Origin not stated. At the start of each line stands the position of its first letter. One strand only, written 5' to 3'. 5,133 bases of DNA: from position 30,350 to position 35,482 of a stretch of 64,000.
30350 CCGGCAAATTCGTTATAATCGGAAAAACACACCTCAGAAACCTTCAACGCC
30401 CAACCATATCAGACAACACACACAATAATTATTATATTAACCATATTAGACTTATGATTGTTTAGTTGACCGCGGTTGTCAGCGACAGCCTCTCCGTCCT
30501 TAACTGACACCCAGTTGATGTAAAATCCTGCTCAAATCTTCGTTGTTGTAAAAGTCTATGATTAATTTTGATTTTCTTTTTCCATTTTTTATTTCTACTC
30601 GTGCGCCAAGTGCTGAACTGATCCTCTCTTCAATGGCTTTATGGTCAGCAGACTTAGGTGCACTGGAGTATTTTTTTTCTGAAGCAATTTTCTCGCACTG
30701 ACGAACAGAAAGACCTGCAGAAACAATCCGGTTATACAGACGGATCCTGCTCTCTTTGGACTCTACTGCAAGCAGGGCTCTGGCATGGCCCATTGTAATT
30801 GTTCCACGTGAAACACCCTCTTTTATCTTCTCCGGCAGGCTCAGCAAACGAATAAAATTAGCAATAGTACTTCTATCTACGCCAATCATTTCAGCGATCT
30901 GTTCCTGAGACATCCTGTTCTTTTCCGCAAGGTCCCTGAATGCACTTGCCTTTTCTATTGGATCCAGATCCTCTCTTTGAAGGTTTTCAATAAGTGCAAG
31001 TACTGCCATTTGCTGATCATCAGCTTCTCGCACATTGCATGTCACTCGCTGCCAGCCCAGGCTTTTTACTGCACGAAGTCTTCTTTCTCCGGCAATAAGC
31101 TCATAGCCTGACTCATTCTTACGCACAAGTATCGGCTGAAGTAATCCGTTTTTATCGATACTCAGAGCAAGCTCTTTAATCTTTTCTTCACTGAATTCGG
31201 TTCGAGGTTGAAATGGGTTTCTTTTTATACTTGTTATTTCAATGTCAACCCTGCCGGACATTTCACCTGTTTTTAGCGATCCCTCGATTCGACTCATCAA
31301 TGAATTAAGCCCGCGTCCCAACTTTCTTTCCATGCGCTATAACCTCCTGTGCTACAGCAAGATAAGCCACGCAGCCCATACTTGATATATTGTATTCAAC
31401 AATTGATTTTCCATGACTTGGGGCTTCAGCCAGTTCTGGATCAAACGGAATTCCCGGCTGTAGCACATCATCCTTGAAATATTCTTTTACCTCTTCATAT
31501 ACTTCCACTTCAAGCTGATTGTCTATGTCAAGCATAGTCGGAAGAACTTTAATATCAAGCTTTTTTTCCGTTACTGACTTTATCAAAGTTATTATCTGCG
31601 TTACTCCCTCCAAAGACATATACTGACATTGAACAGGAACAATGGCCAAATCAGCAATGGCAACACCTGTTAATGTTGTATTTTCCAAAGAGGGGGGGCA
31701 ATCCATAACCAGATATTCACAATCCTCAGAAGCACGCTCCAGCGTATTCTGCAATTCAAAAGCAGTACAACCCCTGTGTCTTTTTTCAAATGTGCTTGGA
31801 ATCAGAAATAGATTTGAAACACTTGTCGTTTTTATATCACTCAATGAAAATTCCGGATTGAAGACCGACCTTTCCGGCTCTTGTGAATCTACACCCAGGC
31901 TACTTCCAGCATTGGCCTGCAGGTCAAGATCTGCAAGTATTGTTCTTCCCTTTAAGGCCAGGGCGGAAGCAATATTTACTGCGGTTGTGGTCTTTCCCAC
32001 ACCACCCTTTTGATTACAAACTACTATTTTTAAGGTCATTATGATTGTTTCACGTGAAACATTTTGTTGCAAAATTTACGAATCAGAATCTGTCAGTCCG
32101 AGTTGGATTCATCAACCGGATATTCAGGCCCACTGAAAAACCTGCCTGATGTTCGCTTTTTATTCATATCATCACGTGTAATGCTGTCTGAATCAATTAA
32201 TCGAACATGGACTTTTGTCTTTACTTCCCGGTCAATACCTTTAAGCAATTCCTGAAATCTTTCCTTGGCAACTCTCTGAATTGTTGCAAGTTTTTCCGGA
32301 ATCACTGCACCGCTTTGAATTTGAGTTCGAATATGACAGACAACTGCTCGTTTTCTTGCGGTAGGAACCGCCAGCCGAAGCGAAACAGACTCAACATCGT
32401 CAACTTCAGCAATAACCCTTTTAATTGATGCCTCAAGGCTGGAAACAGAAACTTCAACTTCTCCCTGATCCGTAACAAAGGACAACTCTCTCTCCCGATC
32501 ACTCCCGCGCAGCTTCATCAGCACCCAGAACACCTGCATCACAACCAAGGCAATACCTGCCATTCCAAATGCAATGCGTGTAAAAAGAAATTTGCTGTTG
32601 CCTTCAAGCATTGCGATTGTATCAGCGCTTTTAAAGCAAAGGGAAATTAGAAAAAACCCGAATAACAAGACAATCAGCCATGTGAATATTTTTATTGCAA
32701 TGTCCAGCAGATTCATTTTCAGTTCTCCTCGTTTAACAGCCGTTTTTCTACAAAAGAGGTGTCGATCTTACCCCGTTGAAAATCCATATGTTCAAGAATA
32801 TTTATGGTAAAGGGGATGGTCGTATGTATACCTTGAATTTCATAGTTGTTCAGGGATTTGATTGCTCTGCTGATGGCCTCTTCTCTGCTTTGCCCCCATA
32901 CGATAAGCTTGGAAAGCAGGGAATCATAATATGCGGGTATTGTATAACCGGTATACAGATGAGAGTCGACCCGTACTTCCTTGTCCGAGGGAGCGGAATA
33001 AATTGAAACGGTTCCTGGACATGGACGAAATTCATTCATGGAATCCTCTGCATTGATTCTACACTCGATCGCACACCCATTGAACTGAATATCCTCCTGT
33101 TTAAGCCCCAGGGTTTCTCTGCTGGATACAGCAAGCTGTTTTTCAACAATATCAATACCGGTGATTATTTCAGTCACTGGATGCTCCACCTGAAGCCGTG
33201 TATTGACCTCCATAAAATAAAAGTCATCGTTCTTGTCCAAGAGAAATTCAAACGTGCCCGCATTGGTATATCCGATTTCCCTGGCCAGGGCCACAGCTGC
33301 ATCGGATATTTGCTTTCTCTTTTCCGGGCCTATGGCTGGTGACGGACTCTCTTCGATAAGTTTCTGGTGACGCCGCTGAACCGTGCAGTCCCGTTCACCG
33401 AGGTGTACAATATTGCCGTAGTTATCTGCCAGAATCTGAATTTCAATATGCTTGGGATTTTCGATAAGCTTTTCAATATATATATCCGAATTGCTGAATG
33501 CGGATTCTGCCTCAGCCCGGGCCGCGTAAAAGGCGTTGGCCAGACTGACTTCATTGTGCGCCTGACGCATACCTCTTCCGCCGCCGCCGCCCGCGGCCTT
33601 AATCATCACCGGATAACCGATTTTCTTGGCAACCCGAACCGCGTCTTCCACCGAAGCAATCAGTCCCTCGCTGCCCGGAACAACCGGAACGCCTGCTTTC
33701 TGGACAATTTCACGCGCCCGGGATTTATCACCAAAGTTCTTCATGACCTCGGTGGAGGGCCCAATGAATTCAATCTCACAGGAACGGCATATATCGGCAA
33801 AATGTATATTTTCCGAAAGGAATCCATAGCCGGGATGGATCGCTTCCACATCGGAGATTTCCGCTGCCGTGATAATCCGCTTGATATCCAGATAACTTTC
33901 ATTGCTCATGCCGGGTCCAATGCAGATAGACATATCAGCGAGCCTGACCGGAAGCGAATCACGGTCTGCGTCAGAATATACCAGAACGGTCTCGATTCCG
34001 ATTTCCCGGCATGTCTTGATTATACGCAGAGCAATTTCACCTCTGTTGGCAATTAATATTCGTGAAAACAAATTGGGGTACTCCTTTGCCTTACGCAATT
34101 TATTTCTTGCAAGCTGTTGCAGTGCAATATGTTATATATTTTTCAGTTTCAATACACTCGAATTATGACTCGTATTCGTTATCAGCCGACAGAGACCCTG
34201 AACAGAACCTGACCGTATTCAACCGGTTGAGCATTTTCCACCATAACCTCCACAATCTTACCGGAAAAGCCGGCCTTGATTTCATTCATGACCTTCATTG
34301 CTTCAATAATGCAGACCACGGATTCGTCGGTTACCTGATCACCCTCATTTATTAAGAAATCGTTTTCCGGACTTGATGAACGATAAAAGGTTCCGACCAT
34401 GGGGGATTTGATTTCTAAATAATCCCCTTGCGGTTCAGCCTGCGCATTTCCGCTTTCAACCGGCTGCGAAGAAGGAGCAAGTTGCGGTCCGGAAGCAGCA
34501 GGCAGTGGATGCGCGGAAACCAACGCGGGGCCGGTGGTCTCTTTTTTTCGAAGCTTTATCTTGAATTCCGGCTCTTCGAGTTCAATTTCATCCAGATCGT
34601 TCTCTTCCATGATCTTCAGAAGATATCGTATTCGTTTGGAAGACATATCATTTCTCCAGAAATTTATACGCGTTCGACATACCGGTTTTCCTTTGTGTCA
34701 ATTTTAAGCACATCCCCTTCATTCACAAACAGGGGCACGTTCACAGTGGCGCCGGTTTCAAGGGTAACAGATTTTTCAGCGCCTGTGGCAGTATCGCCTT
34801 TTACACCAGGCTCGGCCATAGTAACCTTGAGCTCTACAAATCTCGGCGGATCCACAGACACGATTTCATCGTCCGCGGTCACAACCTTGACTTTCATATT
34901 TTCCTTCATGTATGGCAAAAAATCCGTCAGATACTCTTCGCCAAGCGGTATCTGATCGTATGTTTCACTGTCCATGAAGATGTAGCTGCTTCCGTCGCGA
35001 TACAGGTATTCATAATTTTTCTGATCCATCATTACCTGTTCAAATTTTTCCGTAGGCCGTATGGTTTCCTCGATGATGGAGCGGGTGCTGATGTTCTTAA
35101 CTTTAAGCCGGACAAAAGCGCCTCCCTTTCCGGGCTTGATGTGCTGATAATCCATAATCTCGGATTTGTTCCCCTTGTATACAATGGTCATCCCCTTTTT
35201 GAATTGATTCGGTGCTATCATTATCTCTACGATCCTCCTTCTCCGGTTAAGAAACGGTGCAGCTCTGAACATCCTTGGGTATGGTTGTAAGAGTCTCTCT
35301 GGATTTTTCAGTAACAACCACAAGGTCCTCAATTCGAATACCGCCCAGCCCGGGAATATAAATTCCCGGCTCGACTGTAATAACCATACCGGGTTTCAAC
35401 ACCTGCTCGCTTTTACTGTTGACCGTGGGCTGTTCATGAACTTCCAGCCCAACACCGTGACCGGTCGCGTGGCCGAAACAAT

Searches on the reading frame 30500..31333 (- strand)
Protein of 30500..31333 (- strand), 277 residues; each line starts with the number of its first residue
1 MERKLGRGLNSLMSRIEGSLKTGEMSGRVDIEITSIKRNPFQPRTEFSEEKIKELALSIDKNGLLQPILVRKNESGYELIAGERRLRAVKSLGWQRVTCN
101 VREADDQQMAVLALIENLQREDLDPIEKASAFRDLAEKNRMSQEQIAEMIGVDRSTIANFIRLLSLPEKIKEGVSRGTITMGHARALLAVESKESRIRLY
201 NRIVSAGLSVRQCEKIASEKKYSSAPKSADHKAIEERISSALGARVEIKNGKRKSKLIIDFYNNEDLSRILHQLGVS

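Call 16: search_protein_families(library=pfam, proteins=[window:30500-31333:-], max_evalue=0.001)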
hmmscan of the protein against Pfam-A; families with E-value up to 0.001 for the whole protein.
window:30500-31333:- (277 aa): 7 families
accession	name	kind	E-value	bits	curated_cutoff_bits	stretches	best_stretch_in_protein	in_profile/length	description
PF17762.8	HTH_ParB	-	5.7e-34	116.8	22.6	1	121-221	1-101/102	ParB HTH domain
PF02195.25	ParB_N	-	4.4e-31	107.2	26.3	1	30-119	5-95/95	ParB N-terminal domain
PF23552.2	ParB_C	-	1.9e-09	37.3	23.8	1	227-274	1-49/50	ParB dimerisation domain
PF01381.28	HTH_3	-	1.7e-05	25.2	23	1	133-162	2-31/55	Helix-turn-helix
PF23433.1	DUF7119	-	2.9e-05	24.4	30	1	152-226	59-132/141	Family of unknown function (DUF7119)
PF13384.12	HTH_23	-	0.00015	21.9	24.6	1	126-162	5-39/50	Homeodomain-like domain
PF20432.4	Xre-like-HTH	-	0.00042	21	25.8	0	129-159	12-42/63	Antitoxin Xre-like helix-turn-helix domain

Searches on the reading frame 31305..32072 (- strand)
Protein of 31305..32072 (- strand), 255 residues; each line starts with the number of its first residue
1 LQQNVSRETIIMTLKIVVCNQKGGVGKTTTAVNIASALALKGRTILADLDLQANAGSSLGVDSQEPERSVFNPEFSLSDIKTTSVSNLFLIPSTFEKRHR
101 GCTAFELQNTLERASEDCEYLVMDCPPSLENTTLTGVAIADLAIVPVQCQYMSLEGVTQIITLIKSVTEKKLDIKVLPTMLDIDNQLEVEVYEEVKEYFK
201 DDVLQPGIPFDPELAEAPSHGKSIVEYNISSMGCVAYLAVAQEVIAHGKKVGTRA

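Call 16: search_protein_families(library=pfam, proteins=[window:31305-32072:-], max_evalue=0.001)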
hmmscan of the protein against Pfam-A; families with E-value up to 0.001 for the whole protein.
window:31305-32072:- (255 aa): 5 families
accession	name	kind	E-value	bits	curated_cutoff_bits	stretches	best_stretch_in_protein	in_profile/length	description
PF13614.12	AAA_31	-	2.1e-35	122.7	27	1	15-170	3-170/177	AAA domain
PF01656.29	CbiA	-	1.5e-21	77.1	25.4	1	16-224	1-125/125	CobQ/CobB/MinD/ParA nucleotide binding domain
PF10609.15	ParA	-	3.9e-14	53.1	27.1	1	15-244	5-245/246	NUBPL iron-transfer P-loop NTPase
PF09140.17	MipZ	-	1e-11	45.1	20.7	1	16-160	3-142/262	ATPase MipZ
PF00142.24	Fer4_NifH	-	4.5e-05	23.5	25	0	19-46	5-32/271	4Fe-4S iron sulfur cluster binding proteins, NifH/frxC family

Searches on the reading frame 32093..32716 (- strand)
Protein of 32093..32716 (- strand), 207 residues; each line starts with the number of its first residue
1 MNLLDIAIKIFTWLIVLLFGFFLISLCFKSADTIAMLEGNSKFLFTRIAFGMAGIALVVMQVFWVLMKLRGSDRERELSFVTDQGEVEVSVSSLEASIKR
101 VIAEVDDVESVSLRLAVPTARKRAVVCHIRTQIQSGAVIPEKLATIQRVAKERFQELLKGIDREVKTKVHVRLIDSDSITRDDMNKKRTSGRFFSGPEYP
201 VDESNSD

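Call 16: search_protein_families(library=pfam, proteins=[window:32093-32716:-], max_evalue=0.001)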
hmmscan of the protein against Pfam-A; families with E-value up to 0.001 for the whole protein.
window:32093-32716:- (207 aa): 0 families

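Call 27: search_protein_families(library=pfam, proteins=[window:32093-32716:-], max_evalue=0.001)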
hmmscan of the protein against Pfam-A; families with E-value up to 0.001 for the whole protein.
window:32093-32716:- (207 aa): 0 families

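Call 63: search_protein_families(library=pfam, proteins=[window:32093-32716:-], max_evalue=0.1)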
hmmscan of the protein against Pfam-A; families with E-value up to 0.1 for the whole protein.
window:32093-32716:- (207 aa): 2 families
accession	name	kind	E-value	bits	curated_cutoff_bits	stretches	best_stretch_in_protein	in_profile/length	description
PF19744.4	DUF6232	-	0.002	19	27.4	1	17-105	50-113/117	Family of unknown function (DUF6232)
PF19203.5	DUF5875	-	0.042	13.8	26.5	1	82-145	106-171/228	Family of unknown function (DUF5875)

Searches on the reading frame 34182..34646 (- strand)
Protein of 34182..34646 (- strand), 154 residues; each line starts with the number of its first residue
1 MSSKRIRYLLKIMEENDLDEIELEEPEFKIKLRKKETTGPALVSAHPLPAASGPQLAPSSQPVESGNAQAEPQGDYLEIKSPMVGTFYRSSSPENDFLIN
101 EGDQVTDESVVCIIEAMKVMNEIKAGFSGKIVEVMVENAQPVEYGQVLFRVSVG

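Call 28: search_protein_families(library=pfam, proteins=[window:34182-34646:-], max_evalue=0.001)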
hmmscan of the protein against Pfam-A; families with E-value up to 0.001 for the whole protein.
window:34182-34646:- (154 aa): 2 families
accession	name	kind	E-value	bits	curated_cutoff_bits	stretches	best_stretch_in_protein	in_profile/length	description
PF00364.28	Biotin_lipoyl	-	2.7e-21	75.6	22.1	1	78-150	2-72/73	Biotin-requiring enzyme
PF13533.13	Biotin_lipoyl_2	-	4.9e-05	23.5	29.8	1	123-151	3-31/32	Biotin-lipoyl like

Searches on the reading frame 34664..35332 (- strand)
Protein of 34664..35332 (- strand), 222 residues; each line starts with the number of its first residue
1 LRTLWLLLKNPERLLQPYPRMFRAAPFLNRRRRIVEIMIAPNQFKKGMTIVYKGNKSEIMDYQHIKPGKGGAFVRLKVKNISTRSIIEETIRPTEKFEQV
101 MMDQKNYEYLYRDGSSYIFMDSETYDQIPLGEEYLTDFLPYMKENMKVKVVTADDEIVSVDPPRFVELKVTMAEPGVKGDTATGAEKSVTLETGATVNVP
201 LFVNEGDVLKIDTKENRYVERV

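Call 28: search_protein_families(library=pfam, proteins=[window:34664-35332:-], max_evalue=0.001)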
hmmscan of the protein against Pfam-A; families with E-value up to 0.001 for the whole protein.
window:34664-35332:- (222 aa): 3 families
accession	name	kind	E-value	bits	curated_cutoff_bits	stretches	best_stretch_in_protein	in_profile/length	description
PF09285.17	Elong-fact-P_C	-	3e-25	88.1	25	1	166-221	1-56/56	Elongation factor P, C-terminal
PF08207.18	EFP_N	-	6.5e-20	71.3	23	1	42-97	3-58/58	Elongation factor P (EF-P) KOW-like domain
PF01132.26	EFP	-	1.4e-18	67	27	1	105-158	1-54/54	Elongation factor P (EF-P) OB domain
